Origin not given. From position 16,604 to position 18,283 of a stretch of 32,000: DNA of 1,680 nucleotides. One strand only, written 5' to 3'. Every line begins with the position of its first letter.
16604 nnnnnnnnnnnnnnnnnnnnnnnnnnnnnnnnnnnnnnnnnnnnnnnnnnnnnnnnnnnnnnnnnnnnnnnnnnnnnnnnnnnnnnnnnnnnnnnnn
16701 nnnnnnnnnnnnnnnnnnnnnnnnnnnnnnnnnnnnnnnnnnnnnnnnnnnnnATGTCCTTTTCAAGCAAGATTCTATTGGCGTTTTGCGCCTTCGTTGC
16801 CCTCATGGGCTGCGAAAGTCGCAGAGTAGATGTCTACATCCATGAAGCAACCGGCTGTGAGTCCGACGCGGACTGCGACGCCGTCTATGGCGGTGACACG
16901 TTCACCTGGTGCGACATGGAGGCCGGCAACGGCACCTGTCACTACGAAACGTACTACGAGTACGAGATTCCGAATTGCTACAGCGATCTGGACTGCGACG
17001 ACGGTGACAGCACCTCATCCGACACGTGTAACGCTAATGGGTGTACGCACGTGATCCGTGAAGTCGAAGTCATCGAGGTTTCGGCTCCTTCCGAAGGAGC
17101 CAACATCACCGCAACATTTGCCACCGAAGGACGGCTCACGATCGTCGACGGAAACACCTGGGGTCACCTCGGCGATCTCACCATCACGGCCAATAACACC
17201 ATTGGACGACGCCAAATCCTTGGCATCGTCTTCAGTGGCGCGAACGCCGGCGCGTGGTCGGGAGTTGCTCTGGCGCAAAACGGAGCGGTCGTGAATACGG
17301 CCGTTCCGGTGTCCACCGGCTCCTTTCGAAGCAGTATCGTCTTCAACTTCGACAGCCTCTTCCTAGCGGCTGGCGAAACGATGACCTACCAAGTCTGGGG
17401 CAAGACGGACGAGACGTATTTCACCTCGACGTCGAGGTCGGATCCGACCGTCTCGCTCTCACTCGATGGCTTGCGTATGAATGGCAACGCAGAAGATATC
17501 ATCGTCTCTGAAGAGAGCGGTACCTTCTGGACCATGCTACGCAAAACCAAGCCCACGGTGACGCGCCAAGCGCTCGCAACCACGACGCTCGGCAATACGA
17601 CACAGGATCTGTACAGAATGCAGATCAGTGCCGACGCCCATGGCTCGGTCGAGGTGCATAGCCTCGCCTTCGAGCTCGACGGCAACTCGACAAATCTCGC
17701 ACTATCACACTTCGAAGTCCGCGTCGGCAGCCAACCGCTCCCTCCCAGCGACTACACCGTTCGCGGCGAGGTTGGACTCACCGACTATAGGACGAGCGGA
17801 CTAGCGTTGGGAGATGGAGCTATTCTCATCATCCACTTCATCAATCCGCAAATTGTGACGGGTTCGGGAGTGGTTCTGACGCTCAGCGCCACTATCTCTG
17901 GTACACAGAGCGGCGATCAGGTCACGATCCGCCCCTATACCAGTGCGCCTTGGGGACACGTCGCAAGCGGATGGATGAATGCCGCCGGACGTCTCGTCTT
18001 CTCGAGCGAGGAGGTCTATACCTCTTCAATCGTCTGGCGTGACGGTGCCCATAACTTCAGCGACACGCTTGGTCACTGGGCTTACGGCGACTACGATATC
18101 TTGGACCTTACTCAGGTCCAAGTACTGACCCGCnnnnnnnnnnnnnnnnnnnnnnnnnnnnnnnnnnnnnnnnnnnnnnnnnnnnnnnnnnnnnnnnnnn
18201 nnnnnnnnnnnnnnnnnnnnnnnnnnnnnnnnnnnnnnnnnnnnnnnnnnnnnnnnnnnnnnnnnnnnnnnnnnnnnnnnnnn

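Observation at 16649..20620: GC-rich island carrying a tandem array of three divergent lipoprotein-like paralogues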

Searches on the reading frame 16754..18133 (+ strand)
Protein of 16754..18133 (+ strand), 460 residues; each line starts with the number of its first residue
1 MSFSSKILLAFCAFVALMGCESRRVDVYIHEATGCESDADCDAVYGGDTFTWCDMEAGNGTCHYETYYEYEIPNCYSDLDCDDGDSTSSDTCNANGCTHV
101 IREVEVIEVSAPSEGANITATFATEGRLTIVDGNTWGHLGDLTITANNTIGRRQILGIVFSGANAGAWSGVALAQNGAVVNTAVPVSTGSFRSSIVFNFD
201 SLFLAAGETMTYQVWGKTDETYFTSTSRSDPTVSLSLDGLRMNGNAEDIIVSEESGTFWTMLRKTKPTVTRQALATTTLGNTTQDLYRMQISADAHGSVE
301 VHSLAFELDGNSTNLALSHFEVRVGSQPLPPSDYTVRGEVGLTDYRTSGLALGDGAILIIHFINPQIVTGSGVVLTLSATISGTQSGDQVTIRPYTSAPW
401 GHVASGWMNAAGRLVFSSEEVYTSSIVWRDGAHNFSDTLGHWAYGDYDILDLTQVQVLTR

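Call 6: search_protein_families(library=pfam, max_evalue=1, proteins=[window:16754-18133:+])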
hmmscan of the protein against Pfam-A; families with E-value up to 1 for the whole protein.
window:16754-18133:+ (460 aa): 0 families

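Call 8: find_homologous_proteins(query=window:16754-18133:+, max_evalue=0.001)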
Query window:16754-18133:+ (460 aa): 6 proteins with E <= 0.001 among 8000 candidates.
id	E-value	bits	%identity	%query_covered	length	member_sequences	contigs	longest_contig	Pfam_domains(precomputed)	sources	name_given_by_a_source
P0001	0.0e+0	1016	97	100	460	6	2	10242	-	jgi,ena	-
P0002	2.3e-191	655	65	100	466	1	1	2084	-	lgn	-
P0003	4.1e-144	499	54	95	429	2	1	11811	-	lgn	-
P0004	1.4e-63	234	31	90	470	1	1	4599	-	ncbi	-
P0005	1.5e-30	125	58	22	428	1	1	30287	-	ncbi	ncbi:MAG: hypothetical protein U0487_03925 [Patescibacteria group bacterium]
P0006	1.6e-28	118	51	25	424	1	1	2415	-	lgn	-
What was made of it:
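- Word-indexed search found only 6 relatives among 5.8 billion proteins (call 8).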

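Call 11: find_encoding_contigs(protein=P0005, flank=10000, max_places=4)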
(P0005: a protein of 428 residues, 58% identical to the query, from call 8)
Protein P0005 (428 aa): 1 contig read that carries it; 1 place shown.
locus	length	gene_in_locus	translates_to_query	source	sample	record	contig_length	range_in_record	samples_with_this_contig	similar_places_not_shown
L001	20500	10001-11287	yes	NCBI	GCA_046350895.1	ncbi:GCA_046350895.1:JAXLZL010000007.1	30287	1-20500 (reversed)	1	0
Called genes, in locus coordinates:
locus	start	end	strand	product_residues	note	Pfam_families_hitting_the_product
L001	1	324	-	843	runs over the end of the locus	PF02861:Clp_N, PF23569:NBD_SMAX1, PF00004:AAA, PF17871:AAA_lid_9, PF00158:Sigma54_activat, PF00004:AAA, PF07724:AAA_2, PF10431:ClpB_D2-small, +10 more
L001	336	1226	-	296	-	PF01435:Peptidase_M48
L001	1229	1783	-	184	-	PF04011:LemA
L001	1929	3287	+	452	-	PF02878:PGM_PMM_I, PF02879:PGM_PMM_II, PF02880:PGM_PMM_III, PF00408:PGM_PMM_IV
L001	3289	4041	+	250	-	PF01177:Asp_Glu_race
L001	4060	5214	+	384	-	PF02163:Peptidase_M50, PF13180:PDZ_2 (weak), PF17820:PDZ_6 (weak)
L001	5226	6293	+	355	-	PF02912:Phe_tRNA-synt_N, PF01409:tRNA-synt_2d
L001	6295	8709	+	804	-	PF01588:tRNA_bind, PF03483:B3_4, PF03484:B5, PF17759:tRNA_synthFbeta, PF03147:FDX-ACB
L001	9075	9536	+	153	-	-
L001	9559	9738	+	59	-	-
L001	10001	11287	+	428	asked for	-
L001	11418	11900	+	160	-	PF01464:SLT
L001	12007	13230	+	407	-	-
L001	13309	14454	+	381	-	-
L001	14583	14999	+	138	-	-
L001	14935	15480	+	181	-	-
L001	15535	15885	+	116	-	-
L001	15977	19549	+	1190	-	PF02811:PHP, PF07733:DNA_pol3_alpha, PF17657:DNA_pol3_finger, PF14579:HHH_6, PF01336:tRNA_anti-codon (weak)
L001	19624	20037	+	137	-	-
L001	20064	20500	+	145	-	PF23023:Anti-Pycsar_Apyc1 (weak), PF00753:Lactamase_B, PF16661:Lactamase_B_6, PF12706:Lactamase_B_2 (weak)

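Call 14: find_encoding_contigs(protein=P0001, flank=10000, max_places=4)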
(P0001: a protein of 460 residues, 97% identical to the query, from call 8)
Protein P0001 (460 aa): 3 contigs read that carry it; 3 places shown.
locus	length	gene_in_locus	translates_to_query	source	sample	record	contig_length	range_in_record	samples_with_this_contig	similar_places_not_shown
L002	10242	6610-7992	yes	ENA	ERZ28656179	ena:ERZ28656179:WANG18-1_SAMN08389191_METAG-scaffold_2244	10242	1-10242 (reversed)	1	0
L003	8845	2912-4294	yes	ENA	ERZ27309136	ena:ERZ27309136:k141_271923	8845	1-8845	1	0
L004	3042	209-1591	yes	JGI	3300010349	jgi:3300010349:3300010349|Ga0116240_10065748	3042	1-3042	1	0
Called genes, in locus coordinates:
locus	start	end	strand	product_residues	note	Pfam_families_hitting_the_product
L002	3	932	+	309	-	?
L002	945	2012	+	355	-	PF02912:Phe_tRNA-synt_N, PF01409:tRNA-synt_2d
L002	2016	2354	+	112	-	-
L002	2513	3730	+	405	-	-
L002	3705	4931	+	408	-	PF03484:B5, PF17759:tRNA_synthFbeta, PF03147:FDX-ACB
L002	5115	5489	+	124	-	-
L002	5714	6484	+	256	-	-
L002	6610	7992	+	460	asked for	-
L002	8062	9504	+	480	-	-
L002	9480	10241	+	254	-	?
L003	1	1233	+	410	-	?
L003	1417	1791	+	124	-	-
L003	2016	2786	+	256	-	-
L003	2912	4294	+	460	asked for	-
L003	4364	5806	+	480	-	-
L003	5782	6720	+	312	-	-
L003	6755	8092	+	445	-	-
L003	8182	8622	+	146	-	-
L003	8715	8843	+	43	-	?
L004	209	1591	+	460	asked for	-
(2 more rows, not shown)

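Call 15: find_encoding_contigs(protein=P0003, flank=10000, max_places=4)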
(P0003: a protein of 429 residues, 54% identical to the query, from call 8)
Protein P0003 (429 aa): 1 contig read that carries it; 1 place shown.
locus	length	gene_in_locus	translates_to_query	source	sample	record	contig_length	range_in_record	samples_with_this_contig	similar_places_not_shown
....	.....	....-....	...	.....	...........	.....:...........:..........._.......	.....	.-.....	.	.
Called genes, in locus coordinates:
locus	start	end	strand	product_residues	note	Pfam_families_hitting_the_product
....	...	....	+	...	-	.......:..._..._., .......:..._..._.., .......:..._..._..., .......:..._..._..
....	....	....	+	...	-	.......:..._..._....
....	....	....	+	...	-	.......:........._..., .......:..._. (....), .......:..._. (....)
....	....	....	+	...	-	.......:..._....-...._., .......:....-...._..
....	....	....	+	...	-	-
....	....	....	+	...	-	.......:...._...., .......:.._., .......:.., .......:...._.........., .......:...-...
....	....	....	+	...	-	-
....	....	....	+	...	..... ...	-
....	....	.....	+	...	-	-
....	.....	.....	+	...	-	?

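Call 16: find_encoding_contigs(protein=P0004, flank=10000, max_places=4)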
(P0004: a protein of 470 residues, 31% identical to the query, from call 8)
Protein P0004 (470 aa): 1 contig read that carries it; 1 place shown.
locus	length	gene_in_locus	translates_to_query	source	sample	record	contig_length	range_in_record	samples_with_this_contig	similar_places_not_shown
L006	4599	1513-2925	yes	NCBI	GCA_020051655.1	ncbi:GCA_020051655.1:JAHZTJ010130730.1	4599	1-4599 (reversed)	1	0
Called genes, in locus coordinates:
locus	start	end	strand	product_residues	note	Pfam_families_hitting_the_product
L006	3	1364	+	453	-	?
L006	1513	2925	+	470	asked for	-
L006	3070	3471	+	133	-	-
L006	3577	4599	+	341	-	?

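Call 30: find_related_loci(query=A1, collection=genome_contigs, flank=10000)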
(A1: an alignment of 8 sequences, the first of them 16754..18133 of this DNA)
Query A1 (460 aa) in genome_contigs; peptide patterns used: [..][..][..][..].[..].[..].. (x = any residue, [..] = any of these).
19 stretches matched a pattern; 2 encode a relative of the query (tblastn E <= 1e-3); 2 distinct loci.
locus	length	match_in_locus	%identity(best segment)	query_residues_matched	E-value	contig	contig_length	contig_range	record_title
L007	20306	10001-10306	58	1-102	3e-35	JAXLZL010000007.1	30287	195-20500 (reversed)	MAG: Patescibacteria group bacterium isolate STL-PAT1 C3.78.fa-7, whole genome shotgun sequence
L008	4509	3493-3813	58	1-109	5e-33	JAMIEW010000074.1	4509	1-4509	MAG: bacterium isolate UR_AS_metabat.104 k201_420915, whole genome shotgun sequence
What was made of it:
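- The family is extremely rare (calls 8, 30).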

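Call 35: predict_structure(alignment_id=A1)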
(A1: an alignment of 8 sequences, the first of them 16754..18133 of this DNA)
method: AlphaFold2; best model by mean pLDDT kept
length: 460 residues; sequences in the alignment: 8
mean_pLDDT: 65.4   pTM: 0.51
mean pLDDT of the five models: 65.4, 61.9, 61.2, 58.3, 56.7
residues with pLDDT >= 90: 17; 70-90: 197; 50-70: 141; < 50: 105
segments of 3 or more residues with pLDDT < 50: 1-6, 8-23, 56-58, 69-73, 103-116, 125-131, 187-192, 223-232, 243-265, 400-402, 432-439
pLDDT, mean of each block of 10 residues (from residue 1): 44 36 59 68 57 61 65 61 67 72 34 42 50 67 63 65 63 82 63 63 70 75 43 55 42 34 58 67 84 66 89 84 87 86 76 80 80 85 82 76 66 77 81 45 62 73
secondary structure, 60 per line:
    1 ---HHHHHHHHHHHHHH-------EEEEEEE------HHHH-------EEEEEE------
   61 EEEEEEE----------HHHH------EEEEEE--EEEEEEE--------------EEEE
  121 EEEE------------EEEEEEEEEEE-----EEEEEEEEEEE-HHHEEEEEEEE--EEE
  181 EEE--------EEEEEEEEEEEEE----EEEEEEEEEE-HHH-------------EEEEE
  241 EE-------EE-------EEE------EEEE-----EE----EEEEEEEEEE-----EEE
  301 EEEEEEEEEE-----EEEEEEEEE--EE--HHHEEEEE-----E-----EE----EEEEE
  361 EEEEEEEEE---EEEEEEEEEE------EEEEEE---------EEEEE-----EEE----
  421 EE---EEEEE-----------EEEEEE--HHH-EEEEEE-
elements in order: H4-17 E25-31 H38-41 E49-54 E61-67 H78-81 E88-93 E96-102 E117-124 E137-147 E153-163 E168-175 E178-183 E192-204 E209-218 E236-242 E259-261 E268-271 E283-292 E298-310 E316-324 E334-338 E356-369 E373-382 E389-394 E404-408 E414-416 E426-430 E442-447 E454-459
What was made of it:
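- An AlphaFold2 model of p1 is all-beta, with pLDDT 80-89 over about residues 270-430 (call 35). The Cys modules were modelled with low confidence (pLDDT about 57-72, call 35).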

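Call 37: search_protein_representatives(alignment_id=A1)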
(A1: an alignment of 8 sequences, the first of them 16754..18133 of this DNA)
Query: 8 sequences, 453 profile positions. Proteins with E-value up to 0.001 (for the whole library): 263; up to 1e-10: 112; up to 1e-30: 8. The best 150 are listed.
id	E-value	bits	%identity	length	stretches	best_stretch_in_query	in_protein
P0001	9.1e-201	684.4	-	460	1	1-453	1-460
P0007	3.5e-152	524.2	-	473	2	69-453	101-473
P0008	1.0e-133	463.4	-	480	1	1-453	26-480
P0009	1.7e-82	294.5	-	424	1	3-408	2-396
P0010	2.9e-75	270.6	-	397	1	25-405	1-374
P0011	3.6e-62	227.5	-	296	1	169-453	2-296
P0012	1.8e-46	175.8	-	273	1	1-161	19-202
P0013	2.0e-36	142.7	-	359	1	133-453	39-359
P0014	4.6e-27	111.8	-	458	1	7-453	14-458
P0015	6.1e-27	111.4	-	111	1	1-105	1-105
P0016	8.2e-27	111.0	-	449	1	112-453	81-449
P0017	9.4e-26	107.5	-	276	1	245-408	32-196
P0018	6.9e-25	104.6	-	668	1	128-422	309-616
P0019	3.7e-24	102.2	-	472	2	247-391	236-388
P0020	5.2e-24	101.7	-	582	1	153-432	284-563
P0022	2.0e-23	99.8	-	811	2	123-453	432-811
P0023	2.3e-23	99.6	-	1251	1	120-412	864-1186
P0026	4.0e-21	92.2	-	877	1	163-399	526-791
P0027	6.3e-21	91.5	-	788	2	260-409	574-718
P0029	1.4e-20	90.4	-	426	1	260-394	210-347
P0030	1.5e-20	90.3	-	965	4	256-431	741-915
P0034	2.4e-19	86.3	-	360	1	259-412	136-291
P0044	2.1e-18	83.2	-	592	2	126-453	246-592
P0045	2.3e-18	83.1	-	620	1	250-425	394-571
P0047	4.1e-18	82.3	-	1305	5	163-412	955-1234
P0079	3.7e-15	72.5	-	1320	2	159-421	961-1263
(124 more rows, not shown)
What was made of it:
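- On Wider unnamed 'type-A C-terminal domain' lipoprotein family (defined here): There are 263 representatives at E<=1e-3 (call 37).
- An exhaustive profile search gave 263 representatives sharing the type-A C-terminal domain (call 37).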

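Call 38: search_protein_families(library=pfam, max_evalue=0.01, proteins=[P0018, P0020, P0022, P0023, P0026, P0030, P0047, P0079, P0014, P0016])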
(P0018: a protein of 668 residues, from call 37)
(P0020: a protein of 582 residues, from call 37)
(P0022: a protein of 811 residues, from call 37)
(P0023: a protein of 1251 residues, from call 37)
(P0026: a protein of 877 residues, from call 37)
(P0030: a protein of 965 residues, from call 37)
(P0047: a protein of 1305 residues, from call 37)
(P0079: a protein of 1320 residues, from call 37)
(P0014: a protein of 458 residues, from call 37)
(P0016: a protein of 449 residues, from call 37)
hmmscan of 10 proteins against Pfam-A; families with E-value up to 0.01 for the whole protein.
P0018 (668 aa): 1 family
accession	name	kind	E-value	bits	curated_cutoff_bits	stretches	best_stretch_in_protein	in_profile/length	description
PF01456.22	Mucin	-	0.0012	19.3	34.7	1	10-101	8-104/143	Mucin-like glycoprotein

P0020 (582 aa): 0 families

P0022 (811 aa): 0 families

P0023 (1251 aa): 6 families
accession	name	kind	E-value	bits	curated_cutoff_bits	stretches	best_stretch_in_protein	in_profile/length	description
PF13620.12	CarboxypepD_reg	-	1.7e-14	54.4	32.3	1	606-682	1-79/82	Carboxypeptidase regulatory-like domain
PF13715.12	CarbopepD_reg_2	-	1.2e-10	41.7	32.2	1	607-665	1-59/88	CarboxypepD_reg-like domain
PF14686.12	fn3_3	-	0.00025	21.2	24.4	1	629-671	24-68/75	Polysaccharide lyase family 4, domain II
PF17802.7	SpaA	-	0.0011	19.6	23.1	0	607-654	3-56/91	Prealbumin-like fold domain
PF17210.9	SdrD_B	-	0.0013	19.3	29.7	1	619-659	23-67/112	SdrD B-like domain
PF21174.3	Glce_b_sandwich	-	0.0047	17.4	27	0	506-571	29-94/123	D-glucuronyl C5-epimerase, beta-sandwich domain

P0026 (877 aa): 0 families

P0030 (965 aa): 0 families

P0047 (1305 aa): 0 families

P0079 (1320 aa): 0 families

P0014 (458 aa): 1 family
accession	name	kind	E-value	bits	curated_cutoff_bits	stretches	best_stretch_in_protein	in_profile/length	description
PF04706.18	Dickkopf_N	-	0.00037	21.2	25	1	62-106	2-46/51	Dickkopf N-terminal cysteine-rich region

P0016 (449 aa): 0 families
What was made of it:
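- No carbohydrate-binding-module family is detected (calls 6, 38).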

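Call 39: fold_search(model_id=the predicted structure, library=pdb)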
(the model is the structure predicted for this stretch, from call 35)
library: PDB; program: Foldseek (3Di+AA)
matches with E <= 10: 1144; with E <= 0.001: 43
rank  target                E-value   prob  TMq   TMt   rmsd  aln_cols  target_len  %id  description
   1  4nen_A                1.7e-06  1.00  0.20  0.09  24.7       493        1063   10  An internal ligand-bound, metastable state of a leukocyte integrin, aXb2 (released 2014-01-15)
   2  3k6s_A                2.8e-06  1.00  0.20  0.11  25.3       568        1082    9  Structure of integrin alphaXbeta2 ectodomain (released 2010-01-12)
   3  4neh_A                3.6e-06  1.00  0.19  0.09  26.0       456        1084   12  An internal ligand-bound, metastable state of a leukocyte integrin, aXb2 (released 2014-01-15)
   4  5es4_G                3.6e-06  1.00  0.21  0.12  25.0       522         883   10  RE-REFINEMENT OF INTEGRIN ALPHAXBETA2 ECTODOMAIN IN THE CLOSED/BENT CONFORMATION (released 2016-03-02)
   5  3k71_A                4.1e-06  1.00  0.20  0.12  25.3       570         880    8  Structure of integrin alphaX beta2 ectodomain (released 2010-01-12)
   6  3k71_C                4.6e-06  1.00  0.20  0.12  25.5       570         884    9  Structure of integrin alphaX beta2 ectodomain (released 2010-01-12)
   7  3k71_E                5.3e-06  1.00  0.20  0.12  26.7       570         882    9  Structure of integrin alphaX beta2 ectodomain (released 2010-01-12)
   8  4mmx_A                5.8e-06  1.00  0.19  0.11  26.1       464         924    7  Integrin AlphaVBeta3 ectodomain bound to the tenth domain of Fibronectin (released 2014-03-26)
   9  3k6s_C                6.4e-06  1.00  0.20  0.12  26.7       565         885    9  Structure of integrin alphaXbeta2 ectodomain (released 2010-01-12)
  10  3k6s_E                6.4e-06  1.00  0.20  0.12  25.6       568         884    9  Structure of integrin alphaXbeta2 ectodomain (released 2010-01-12)
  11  6avq_A                1.1e-05  1.00  0.19  0.11  22.6       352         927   10  The Therapeutic Antibody LM609 Selectively Inhibits Ligand Binding to Human alpha-V beta-3 Integrin via Steric Hindran (released 2017-11-01)
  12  5es4_A                1.1e-05  1.00  0.19  0.09  25.3       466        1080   12  RE-REFINEMENT OF INTEGRIN ALPHAXBETA2 ECTODOMAIN IN THE CLOSED/BENT CONFORMATION (released 2016-03-02)
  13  4g1m_A                1.4e-05  0.99  0.18  0.10  26.9       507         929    8  Re-refinement of alpha V beta 3 structure (released 2012-12-12)
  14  6avu_A                1.5e-05  1.00  0.19  0.11  22.4       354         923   10  Human alpha-V beta-3 Integrin (open conformation) in complex with the therapeutic antibody LM609 (released 2017-11-01)
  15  8gcd_A                1.7e-05  0.99  0.17  0.10  20.4       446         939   11  Full length Integrin AlphaIIbBeta3 in inactive state (released 2024-03-06)
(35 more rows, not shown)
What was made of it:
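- Closest known: Ig-like-fold adhesins and stalks. Same: The predicted tandem beta-sandwich architecture of the p1 C-terminal region (calls 35, 39).
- Surface glycan-binding protein B appears among the Foldseek matches (rank 37, call 39).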

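Call 41: search_protein_families(library=ncbifam, max_evalue=1, proteins=[window:16754-18133:+, P0008, P0009, P0016, P0014, L003:6845-8089:+, L003:1411-1788:+])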
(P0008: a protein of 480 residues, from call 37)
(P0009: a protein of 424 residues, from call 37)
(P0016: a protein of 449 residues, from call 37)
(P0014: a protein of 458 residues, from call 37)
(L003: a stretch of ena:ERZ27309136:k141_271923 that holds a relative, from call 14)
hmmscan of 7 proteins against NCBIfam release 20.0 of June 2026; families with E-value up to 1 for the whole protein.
window:16754-18133:+ (460 aa): 1 family
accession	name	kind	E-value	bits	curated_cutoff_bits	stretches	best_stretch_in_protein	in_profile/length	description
NF033759.1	exchanger_TraA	exception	0.12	10.9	750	1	19-94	312-389/666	outer membrane exchange protein TraA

P0008 (480 aa): 0 families

P0009 (424 aa): 0 families

P0016 (449 aa): 1 family
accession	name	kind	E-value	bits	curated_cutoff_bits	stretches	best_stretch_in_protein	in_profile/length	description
NF011891.0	PRK15364.1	equivalog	0.12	12.2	350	1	71-136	90-153/196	SPI-2 type III secretion system translocon protein SseB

P0014 (458 aa): 2 families
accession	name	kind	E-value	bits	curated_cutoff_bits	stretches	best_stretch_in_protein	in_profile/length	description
NF033759.1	exchanger_TraA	exception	0.001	17.7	750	1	37-114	368-445/666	outer membrane exchange protein TraA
TIGR04201.1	Myxo_Cys_RPT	repeat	0.024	14.8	25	1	90-106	2-18/22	Cys-rich repeat-containing protein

L003:6845-8089:+ (415 aa): 0 families

L003:1411-1788:+ (126 aa): 2 families
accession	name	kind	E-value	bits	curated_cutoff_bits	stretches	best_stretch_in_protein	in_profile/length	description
NF050817.1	PolSacchBiosHfsE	equivalog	0.025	13.3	750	1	53-94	330-371/467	polysaccharide biosynthesis protein HfsE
NF001382.0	PRK00279.1-4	equivalog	0.089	12.4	334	1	35-97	38-98/212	adenylate kinase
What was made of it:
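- On TraA-type outer-membrane exchange receptors: 10.9 bits for p1 and 17.7 bits for relative P0014 (call 41).
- There are weak sub-threshold hits of the Cys modules to the TraA Cys-repeat region (E 0.12 for p1 and 0.001 for relative P0014, call 41).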
